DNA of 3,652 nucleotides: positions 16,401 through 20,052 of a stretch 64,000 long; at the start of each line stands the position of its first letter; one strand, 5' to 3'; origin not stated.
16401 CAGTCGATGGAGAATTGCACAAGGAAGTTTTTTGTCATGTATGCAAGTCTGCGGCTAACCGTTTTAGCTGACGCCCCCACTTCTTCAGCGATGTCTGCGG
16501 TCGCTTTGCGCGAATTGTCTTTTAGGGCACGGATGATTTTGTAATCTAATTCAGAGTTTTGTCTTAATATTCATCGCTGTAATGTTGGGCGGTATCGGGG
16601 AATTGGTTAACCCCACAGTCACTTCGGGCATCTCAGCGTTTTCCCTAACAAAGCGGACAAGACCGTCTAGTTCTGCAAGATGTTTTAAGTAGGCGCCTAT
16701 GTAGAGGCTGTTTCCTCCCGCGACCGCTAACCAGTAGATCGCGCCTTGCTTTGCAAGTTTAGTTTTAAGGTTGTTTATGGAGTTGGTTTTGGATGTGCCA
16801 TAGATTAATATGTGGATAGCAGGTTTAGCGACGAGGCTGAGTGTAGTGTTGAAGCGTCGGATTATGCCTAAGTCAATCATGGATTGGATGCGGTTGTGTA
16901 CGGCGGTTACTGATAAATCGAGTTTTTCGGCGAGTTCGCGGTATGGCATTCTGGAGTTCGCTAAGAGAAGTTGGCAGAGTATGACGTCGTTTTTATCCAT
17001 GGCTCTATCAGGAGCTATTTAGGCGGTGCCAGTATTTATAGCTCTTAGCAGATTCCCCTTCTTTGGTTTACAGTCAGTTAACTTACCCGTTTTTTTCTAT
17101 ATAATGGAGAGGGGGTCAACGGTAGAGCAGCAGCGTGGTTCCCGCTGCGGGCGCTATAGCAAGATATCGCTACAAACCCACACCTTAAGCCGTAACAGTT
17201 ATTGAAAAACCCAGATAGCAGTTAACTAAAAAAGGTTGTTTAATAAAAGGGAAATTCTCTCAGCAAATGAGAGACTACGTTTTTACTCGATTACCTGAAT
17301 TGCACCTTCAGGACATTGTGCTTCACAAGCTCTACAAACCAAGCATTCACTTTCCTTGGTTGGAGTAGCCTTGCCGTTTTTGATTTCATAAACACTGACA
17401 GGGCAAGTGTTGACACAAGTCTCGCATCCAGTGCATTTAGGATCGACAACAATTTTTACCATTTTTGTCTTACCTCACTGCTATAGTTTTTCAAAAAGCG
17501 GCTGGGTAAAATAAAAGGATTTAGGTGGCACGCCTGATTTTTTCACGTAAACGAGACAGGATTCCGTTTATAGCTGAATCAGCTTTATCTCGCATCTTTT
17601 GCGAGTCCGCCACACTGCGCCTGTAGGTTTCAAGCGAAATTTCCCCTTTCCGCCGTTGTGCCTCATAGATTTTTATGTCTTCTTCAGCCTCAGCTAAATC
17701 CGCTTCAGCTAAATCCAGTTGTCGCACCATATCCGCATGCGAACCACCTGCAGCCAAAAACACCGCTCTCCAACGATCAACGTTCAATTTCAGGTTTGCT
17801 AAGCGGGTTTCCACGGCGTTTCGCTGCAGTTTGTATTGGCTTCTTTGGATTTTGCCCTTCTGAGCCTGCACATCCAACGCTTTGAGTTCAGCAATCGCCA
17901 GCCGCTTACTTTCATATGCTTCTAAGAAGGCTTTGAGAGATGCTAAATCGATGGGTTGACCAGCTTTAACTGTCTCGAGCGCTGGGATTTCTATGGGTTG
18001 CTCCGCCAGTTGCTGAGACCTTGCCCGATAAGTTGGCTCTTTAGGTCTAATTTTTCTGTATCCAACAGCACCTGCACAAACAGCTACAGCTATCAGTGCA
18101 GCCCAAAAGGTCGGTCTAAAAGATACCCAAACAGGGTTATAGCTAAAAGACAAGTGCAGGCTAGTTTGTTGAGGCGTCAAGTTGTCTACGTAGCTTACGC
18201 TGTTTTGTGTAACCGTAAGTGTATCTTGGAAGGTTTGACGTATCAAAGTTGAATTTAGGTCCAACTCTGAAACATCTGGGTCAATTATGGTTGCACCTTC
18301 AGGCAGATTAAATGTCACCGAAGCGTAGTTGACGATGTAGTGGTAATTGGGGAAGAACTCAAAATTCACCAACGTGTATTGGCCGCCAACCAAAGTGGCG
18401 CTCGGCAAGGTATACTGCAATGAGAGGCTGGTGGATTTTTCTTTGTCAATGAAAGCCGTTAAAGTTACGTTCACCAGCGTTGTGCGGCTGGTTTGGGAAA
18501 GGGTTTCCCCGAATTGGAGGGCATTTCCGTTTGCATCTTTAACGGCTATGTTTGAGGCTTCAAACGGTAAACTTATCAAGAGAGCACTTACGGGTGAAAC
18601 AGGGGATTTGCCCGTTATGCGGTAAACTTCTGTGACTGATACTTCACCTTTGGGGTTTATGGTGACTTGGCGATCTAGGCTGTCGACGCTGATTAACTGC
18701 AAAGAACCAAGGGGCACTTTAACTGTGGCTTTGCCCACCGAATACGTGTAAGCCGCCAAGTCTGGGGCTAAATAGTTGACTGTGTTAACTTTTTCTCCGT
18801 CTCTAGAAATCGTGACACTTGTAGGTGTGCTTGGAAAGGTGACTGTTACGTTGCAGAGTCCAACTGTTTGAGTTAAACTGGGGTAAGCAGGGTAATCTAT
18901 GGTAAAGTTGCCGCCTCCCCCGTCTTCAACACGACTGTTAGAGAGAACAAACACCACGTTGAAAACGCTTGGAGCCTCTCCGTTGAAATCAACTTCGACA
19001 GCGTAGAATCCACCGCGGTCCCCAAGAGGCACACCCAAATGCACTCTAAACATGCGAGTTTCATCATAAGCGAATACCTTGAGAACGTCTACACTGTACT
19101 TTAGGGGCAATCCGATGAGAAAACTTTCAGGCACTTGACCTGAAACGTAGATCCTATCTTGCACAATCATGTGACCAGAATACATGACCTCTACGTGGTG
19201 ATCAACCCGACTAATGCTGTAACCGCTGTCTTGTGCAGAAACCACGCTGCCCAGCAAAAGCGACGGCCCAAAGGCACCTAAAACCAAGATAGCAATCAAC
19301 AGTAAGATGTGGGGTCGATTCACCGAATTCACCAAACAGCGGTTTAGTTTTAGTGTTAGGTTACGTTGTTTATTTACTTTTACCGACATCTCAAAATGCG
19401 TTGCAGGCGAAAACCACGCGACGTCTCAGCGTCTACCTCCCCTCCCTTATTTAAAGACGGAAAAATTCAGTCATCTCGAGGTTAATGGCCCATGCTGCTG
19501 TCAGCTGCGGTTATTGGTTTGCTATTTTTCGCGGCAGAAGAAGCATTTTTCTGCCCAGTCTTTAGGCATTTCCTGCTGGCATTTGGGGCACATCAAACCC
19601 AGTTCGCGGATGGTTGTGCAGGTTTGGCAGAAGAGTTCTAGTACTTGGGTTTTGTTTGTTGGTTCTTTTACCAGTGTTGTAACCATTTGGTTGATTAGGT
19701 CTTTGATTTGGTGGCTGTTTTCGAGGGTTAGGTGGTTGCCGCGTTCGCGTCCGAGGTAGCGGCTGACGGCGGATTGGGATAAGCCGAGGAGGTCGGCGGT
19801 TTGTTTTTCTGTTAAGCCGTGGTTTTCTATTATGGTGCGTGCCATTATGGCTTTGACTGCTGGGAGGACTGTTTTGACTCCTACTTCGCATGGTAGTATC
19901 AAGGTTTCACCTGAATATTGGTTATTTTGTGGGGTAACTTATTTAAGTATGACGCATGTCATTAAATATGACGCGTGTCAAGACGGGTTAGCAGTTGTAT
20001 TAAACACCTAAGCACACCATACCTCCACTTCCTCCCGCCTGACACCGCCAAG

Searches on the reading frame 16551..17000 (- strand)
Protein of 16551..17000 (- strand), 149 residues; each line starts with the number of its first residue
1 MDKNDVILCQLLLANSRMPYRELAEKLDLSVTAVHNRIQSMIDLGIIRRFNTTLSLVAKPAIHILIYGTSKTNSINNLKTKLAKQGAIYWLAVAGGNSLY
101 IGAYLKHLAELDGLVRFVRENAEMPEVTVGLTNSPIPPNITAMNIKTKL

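Call 87: search_protein_families(library=pfam, proteins=[window:16551-17000:-], max_evalue=0.001)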
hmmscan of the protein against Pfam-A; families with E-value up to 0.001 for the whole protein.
window:16551-17000:- (149 aa): 9 families
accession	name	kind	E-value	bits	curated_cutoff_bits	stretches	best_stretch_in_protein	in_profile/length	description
PF13412.12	HTH_24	-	3.9e-11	42.8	21.9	1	3-48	3-48/48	Winged helix-turn-helix DNA-binding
PF13404.12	HTH_AsnC-type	-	6.7e-09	35.9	27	1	1-41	1-41/42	AsnC-type helix-turn-helix domain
PF22451.2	NirdL-like_HTH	-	1.2e-06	28.4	27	1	17-48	16-47/47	Siroheme decarboxylase NirDL-like HTH domain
PF08280.17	HTH_Mga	-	1.9e-05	25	23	1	3-41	5-43/59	M protein trans-acting positive regulator (MGA) HTH domain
PF08279.18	HTH_11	-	3.2e-05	24.2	25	1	8-46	6-44/55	HTH domain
PF25212.1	HVO_A0114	-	0.00014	22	27.6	1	7-49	26-68/84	HVO_A0114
PF09339.16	HTH_IclR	-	0.0003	20.9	22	1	14-49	15-50/52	IclR helix-turn-helix domain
PF01399.33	PCI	-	0.00032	21.3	22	1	8-48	30-70/84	PCI domain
PF08281.18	Sigma70_r4_2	-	0.00076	19.5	25.7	0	17-39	26-48/54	Sigma-70, region 4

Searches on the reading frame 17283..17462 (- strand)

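Call 87: search_protein_families(library=pfam, proteins=[window:17283-17462:-], max_evalue=0.001)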
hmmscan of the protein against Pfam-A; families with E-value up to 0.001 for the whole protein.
window:17283-17462:- (59 aa): 11 families
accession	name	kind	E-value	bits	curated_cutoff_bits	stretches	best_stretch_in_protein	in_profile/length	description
PF13187.11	Fer4_9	-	3.1e-09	37.2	27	1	9-55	1-52/52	4Fe-4S dicluster domain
PF00037.32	Fer4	-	4.7e-09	36.1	21.1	2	9-24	7-22/24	4Fe-4S binding domain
PF12837.12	Fer4_6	-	2.8e-08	33.7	25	1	9-24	8-23/24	4Fe-4S binding domain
PF13237.11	Fer4_10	-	3e-08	33.9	25.5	1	7-51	6-53/53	4Fe-4S dicluster domain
PF12838.12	Fer4_7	-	7.1e-08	33.2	27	1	9-54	1-52/52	4Fe-4S dicluster domain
PF14697.11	Fer4_21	-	1e-06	29.2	35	0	5-22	36-53/59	4Fe-4S dicluster domain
PF12800.12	Fer4_4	-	3.2e-06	27.4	24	1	9-22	3-16/17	4Fe-4S binding domain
PF12797.12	Fer4_2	-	5.4e-06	26.5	24.5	1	5-22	5-22/22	4Fe-4S binding domain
PF13484.11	Fer4_16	-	0.00019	22.6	30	0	9-28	1-20/66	4Fe-4S double cluster binding domain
PF13183.11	Fer4_8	-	0.00035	21.5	27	0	37-53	51-67/68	4Fe-4S dicluster domain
PF12798.12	Fer4_3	-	0.00037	21.6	27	0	10-22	1-13/15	4Fe-4S binding domain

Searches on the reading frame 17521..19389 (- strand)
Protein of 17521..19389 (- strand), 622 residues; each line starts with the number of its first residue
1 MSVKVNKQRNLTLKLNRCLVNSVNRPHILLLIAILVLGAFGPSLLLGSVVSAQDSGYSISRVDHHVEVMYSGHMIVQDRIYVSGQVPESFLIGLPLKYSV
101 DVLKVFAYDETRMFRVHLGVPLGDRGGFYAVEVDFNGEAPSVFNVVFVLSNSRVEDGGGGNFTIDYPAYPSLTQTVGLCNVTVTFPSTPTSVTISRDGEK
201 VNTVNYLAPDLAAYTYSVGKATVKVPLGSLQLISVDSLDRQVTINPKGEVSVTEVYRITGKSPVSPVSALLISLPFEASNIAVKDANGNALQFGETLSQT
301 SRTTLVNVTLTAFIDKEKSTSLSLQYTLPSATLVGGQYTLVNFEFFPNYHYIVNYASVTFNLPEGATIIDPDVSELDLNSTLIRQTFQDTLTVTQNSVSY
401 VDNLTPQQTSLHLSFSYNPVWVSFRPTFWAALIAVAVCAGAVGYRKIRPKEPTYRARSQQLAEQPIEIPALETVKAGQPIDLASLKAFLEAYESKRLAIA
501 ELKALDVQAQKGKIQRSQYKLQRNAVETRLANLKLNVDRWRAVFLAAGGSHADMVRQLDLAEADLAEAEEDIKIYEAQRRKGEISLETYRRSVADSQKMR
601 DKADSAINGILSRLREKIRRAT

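Call 46: find_homologous_proteins(query=window:17521-19389:-, max_evalue=1e-20)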
Query window:17521-19389:- (622 aa): 115 proteins with E <= 1e-20 among 8000 candidates.
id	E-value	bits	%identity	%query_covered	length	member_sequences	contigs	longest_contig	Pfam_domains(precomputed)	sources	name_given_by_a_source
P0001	0.0e+0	1303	99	97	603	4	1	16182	-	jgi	-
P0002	0.0e+0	1047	79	97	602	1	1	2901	PF04597.20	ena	-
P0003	0.0e+0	1022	78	96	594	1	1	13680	-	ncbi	-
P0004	5.7e-294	994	75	96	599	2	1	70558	-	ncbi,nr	ncbi:MAG: hypothetical protein M1540_08960 [Candidatus Bathyarchaeota archaeon]|nr:hypothetical prot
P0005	7.0e-196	670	53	92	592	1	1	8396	-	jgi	jgi:hypothetical protein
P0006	1.9e-193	662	51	97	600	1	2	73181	PF04597.20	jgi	jgi:hypothetical protein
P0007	2.9e-193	662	51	96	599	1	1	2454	PF04597.20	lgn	-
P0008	8.7e-193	660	53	95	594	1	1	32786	-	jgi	jgi:hypothetical protein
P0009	4.3e-191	654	53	92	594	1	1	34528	-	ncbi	-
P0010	1.4e-190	653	51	96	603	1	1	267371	PF04597.20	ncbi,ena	-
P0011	1.4e-190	653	52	96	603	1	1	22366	-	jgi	jgi:hypothetical protein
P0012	2.8e-190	652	51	95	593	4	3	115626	-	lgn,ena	-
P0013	7.1e-190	650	51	97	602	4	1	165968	-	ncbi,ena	-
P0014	1.2e-189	650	52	93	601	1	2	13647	-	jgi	jgi:hypothetical protein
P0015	1.9e-189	649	52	95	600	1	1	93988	PF04597.20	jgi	jgi:hypothetical protein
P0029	1.3e-180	620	51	95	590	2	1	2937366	-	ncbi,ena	-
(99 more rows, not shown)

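Call 47: find_encoding_contigs(protein=P0003, flank=3000, max_places=2)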
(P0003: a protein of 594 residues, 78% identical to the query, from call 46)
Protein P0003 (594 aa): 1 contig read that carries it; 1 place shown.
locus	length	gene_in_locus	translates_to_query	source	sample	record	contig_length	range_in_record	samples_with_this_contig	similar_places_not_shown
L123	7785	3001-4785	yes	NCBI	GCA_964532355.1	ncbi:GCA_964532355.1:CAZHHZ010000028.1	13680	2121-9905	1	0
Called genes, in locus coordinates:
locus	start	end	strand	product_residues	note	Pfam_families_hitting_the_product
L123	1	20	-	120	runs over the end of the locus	PF00072:Response_reg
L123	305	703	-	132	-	-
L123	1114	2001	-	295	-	PF00882:Zn_dep_PLPC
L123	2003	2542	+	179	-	-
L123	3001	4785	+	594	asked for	-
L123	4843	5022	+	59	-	PF12797:Fer4_2 (faint), PF13237:Fer4_10, PF14697:Fer4_21 (faint), PF00037:Fer4 (faint), PF12837:Fer4_6 (faint), PF12800:Fer4_4 (faint), PF12838:Fer4_7, PF13187:Fer4_9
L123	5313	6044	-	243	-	PF00702:Hydrolase, PF13419:HAD_2, PF13242:Hydrolase_like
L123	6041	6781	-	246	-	PF10609:ParA, PF01656:CbiA, PF02374:ArsA_ATPase (faint), PF09140:MipZ (weak), PF13614:AAA_31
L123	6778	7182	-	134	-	PF01155:HypA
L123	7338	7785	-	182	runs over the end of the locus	-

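Call 48: find_encoding_contigs(protein=P0004, flank=3000, max_places=2)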
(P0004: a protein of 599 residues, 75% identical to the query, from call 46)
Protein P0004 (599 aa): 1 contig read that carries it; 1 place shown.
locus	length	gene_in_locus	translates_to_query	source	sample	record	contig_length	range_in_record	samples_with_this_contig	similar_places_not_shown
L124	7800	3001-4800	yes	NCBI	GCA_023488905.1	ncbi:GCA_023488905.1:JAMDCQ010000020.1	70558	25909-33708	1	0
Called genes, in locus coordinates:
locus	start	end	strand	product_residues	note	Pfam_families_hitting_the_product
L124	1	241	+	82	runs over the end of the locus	PF00477:LEA_5, PF10685:KGG (weak)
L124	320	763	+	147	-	PF03358:FMN_red (faint), PF12641:Flavodoxin_3 (weak), PF12724:Flavodoxin_5, PF00258:Flavodoxin_1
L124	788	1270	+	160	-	-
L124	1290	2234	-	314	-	PF01638:HxlR (faint), PF25213:HVO_A0261_N (faint), PF01022:HTH_5 (faint), PF14947:HTH_45 (faint), PF01978:TrmB (faint)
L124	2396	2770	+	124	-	-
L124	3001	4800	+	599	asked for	-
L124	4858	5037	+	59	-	PF12797:Fer4_2 (faint), PF14697:Fer4_21 (faint), PF00037:Fer4 (faint), PF12837:Fer4_6 (faint), PF13237:Fer4_10, PF12800:Fer4_4 (faint), PF12838:Fer4_7, PF13187:Fer4_9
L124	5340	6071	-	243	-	PF00702:Hydrolase, PF13419:HAD_2, PF13242:Hydrolase_like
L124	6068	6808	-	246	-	PF10609:ParA, PF01656:CbiA, PF02374:ArsA_ATPase (faint), PF13614:AAA_31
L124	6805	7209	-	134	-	PF01155:HypA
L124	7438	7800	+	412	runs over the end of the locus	PF27218:MJ0043_C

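Call 49: find_encoding_contigs(protein=P0002, flank=3000, max_places=2)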
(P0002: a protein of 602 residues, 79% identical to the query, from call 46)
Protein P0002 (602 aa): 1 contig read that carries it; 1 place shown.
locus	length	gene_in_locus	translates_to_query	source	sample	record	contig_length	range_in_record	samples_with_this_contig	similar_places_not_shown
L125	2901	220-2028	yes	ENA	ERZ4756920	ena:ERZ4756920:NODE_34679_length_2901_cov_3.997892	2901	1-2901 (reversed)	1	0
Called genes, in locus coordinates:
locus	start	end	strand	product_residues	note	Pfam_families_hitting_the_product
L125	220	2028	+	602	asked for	PF04597:Ribophorin_I (faint)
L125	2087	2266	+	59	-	PF12797:Fer4_2 (faint), PF14697:Fer4_21 (faint), PF00037:Fer4 (faint), PF12837:Fer4_6 (faint), PF13237:Fer4_10, PF12800:Fer4_4 (faint), PF12838:Fer4_7, PF13187:Fer4_9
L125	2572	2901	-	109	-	?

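Call 59: find_encoding_contigs(protein=P0005, flank=1500, max_places=1)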
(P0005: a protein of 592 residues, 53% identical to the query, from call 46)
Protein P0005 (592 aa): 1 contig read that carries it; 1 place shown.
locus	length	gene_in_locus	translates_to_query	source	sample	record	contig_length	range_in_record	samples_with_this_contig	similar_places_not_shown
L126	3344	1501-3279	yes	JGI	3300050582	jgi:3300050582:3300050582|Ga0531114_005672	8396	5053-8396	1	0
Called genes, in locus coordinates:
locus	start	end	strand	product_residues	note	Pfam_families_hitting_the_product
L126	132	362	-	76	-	-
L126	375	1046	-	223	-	PF09754:PAC2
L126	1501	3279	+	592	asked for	-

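Call 60: find_encoding_contigs(protein=P0029, flank=10000, max_places=1)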
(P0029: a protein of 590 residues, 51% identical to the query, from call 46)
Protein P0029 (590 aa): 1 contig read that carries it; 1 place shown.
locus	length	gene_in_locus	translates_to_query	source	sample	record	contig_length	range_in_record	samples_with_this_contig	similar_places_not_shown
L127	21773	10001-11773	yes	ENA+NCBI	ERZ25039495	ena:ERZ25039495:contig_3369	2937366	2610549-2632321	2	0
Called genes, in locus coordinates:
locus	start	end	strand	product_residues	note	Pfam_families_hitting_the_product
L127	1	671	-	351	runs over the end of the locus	PF04055:Radical_SAM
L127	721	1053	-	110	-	PF01502:PRA-CH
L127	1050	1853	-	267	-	PF00977:His_biosynth, PF05690:ThiG (faint), PF01207:Dus (faint), PF03060:NMO (faint)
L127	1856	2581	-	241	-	PF00977:His_biosynth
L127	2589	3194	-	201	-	PF00117:GATase, PF07685:GATase_3 (weak)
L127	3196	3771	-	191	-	PF00475:IGPD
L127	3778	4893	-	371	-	PF00155:Aminotran_1_2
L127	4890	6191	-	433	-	PF00815:Histidinol_dh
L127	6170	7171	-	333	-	PF01634:HisG, PF08029:HisG_C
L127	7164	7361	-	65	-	-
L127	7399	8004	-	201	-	-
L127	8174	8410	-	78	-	-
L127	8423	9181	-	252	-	PF09754:PAC2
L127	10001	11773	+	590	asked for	-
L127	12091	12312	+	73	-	-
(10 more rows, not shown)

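Call 61: find_encoding_contigs(protein=P0010, flank=10000, max_places=1)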
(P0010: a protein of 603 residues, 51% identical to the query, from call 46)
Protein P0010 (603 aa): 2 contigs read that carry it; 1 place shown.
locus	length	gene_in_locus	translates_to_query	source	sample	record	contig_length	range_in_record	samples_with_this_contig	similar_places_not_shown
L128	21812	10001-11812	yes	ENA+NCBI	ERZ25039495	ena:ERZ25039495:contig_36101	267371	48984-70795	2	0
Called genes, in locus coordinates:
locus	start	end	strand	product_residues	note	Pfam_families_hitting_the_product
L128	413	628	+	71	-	-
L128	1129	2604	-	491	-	PF02310:B12-binding, PF04055:Radical_SAM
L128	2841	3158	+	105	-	-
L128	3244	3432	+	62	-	-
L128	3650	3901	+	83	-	PF10685:KGG (faint)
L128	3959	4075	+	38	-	-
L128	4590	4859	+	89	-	-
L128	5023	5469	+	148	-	PF12641:Flavodoxin_3 (weak), PF12724:Flavodoxin_5, PF00258:Flavodoxin_1, PF03358:FMN_red (weak)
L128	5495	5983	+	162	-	-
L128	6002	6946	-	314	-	PF01022:HTH_5 (faint), PF25213:HVO_A0261_N (faint), PF01638:HxlR (faint), PF14947:HTH_45 (faint), PF01978:TrmB (faint)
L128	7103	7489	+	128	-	-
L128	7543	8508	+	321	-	PF00089:Trypsin, PF13365:Trypsin_2, PF00595:PDZ, PF13180:PDZ_2, PF17820:PDZ_6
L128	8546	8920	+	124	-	PF13380:CoA_binding_2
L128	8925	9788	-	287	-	-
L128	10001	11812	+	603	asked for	PF04597:Ribophorin_I (faint)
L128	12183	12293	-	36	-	-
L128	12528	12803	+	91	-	PF13145:Rotamase_2, PF13616:Rotamase_3, PF00639:Rotamase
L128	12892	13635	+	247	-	PF01569:PAP2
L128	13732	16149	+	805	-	PF00403:HMA, PF00122:E1-E2_ATPase, PF00702:Hydrolase, PF08282:Hydrolase_3 (faint)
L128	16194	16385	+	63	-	PF04945:YHS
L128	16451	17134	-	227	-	PF00085:Thioredoxin (faint), PF23357:DUF7088 (faint), PF00462:Glutaredoxin (faint), PF13192:Thioredoxin_3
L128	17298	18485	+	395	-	PF00753:Lactamase_B (weak), PF19583:ODP, PF12706:Lactamase_B_2 (weak), PF00258:Flavodoxin_1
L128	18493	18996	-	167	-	PF02915:Rubrerythrin, PF21349:RUBY_RBDX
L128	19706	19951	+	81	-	PF00924:MS_channel_2nd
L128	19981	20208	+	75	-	PF21082:MS_channel_3rd (weak)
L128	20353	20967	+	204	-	PF00081:Sod_Fe_N, PF02777:Sod_Fe_C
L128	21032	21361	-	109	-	PF12838:Fer4_7 (faint), PF13187:Fer4_9 (faint), PF13534:Fer4_17 (faint), PF14697:Fer4_21 (faint), PF00037:Fer4 (weak), PF12837:Fer4_6 (faint), PF13237:Fer4_10 (weak)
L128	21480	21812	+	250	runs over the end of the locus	PF01896:DNA_primase_S (faint)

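Call 87: search_protein_families(library=pfam, proteins=[window:17521-19389:-], max_evalue=0.001)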
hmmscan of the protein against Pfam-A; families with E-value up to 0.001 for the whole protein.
window:17521-19389:- (622 aa): 0 families

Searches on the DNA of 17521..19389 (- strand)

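Call 90: search_rna_families(source=L127, start=9380, end=9620, threshold=evalue, max_evalue=1)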
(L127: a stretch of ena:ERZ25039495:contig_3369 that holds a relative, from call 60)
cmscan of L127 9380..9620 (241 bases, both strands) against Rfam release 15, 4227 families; matches with E-value up to 1: 1.
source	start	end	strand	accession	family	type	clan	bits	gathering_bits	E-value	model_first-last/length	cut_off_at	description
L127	9492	9561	-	RF02074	STnc240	Gene; sRNA;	-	20.5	55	0.84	1-77/77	no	Enterobacterial sRNA STnc240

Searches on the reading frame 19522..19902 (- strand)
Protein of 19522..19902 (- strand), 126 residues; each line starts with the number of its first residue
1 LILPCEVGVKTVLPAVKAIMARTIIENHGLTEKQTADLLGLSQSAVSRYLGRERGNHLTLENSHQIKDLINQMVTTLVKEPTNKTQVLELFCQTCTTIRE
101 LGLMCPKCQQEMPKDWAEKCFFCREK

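Call 87: search_protein_families(library=pfam, proteins=[window:19522-19902:-], max_evalue=0.001)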
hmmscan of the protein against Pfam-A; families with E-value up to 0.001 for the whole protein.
window:19522-19902:- (126 aa): 2 families
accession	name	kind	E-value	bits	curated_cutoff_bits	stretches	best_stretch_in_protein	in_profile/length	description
PF01381.28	HTH_3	-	0.00027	21.4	23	1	24-49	4-29/55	Helix-turn-helix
PF20432.4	Xre-like-HTH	-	0.00057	20.6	25.8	1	12-54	6-47/63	Antitoxin Xre-like helix-turn-helix domain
